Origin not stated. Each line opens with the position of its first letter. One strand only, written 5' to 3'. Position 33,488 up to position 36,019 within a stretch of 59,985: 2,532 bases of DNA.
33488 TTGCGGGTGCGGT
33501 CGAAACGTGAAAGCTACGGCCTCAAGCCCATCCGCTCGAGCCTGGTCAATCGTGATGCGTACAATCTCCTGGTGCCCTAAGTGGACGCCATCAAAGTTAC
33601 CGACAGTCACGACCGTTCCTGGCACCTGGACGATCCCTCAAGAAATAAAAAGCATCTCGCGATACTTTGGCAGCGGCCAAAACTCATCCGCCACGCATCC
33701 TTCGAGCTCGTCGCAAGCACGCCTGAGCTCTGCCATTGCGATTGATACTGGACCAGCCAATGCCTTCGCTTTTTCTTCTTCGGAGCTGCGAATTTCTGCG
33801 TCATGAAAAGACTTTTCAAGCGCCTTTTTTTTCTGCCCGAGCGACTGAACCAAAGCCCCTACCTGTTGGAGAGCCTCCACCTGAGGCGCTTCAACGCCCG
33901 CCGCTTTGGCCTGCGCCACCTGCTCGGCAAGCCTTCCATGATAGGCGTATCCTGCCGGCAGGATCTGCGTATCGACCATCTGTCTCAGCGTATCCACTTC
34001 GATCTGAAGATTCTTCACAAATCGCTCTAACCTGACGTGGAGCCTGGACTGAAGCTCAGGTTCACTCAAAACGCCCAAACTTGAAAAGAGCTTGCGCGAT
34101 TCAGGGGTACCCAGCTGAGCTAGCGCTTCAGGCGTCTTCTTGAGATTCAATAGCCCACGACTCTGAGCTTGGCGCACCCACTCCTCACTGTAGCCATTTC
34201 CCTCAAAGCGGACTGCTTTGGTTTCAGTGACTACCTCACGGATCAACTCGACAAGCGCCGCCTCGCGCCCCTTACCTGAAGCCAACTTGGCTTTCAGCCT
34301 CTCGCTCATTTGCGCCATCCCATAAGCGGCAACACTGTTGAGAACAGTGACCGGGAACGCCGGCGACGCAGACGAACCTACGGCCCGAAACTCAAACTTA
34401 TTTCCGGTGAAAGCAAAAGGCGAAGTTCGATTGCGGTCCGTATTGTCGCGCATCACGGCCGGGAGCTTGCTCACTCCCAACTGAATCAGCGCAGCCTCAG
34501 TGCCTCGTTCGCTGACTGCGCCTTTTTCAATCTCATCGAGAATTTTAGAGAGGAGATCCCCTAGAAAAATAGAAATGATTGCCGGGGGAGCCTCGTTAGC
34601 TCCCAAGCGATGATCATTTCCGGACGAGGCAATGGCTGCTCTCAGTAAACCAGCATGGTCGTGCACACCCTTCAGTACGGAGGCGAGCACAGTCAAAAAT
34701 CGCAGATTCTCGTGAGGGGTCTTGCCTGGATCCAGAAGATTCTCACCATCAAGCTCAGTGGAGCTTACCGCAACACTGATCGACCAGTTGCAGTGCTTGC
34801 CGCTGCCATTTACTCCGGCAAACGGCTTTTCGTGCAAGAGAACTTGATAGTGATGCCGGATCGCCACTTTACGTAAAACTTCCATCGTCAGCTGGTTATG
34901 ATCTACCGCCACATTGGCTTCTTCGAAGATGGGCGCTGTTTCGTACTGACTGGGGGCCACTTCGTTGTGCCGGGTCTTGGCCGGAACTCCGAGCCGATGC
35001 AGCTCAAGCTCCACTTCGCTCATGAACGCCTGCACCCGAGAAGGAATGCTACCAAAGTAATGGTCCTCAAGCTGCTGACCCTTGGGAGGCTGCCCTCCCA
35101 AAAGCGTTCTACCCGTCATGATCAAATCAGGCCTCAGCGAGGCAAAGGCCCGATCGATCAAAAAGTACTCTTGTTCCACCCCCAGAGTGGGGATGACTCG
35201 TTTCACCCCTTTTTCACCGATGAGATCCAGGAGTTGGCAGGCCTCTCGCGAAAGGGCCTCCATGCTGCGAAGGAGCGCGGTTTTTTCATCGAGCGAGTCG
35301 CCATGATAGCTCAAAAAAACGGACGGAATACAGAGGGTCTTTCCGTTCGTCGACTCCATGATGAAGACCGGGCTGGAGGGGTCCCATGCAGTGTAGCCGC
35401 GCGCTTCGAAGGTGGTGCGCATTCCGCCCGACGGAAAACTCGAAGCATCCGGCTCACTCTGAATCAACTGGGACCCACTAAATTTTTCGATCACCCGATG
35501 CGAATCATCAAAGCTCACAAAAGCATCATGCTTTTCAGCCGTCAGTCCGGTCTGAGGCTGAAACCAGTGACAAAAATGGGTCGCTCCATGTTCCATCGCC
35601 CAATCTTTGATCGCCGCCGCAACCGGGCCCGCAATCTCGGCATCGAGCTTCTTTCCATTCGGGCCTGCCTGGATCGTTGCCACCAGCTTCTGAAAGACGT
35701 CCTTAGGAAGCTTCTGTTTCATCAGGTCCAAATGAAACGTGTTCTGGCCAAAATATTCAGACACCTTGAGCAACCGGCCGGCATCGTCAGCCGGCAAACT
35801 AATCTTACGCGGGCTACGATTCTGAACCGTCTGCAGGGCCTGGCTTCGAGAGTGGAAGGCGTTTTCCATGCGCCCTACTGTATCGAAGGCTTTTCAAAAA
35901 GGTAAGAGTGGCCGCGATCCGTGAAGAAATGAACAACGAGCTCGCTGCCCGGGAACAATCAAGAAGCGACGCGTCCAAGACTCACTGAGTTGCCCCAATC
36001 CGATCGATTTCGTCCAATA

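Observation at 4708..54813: Recurrent sigma70-like promoters 7-12 nt from start codons: possible widespread leaderless translation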

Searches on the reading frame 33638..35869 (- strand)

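Call 9: search_protein_families(library=pfam, proteins=[window:33638-35869:-])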
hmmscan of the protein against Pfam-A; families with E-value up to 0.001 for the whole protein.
window:33638-35869:- (743 aa): 3 families
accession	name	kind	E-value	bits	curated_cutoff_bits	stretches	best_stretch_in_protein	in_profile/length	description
PF12437.13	GSIII_N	-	8e-73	243.8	25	1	37-202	2-160/160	Glutamine synthetase type III N terminal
PF18318.6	Gln-synt_C-ter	-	2e-38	131.2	22.7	1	538-655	1-118/118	Glutamine synthetase C-terminal domain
PF00120.29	Gln-synt_C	-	1e-17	64.7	24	1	226-417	21-199/344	Glutamine synthetase, catalytic domain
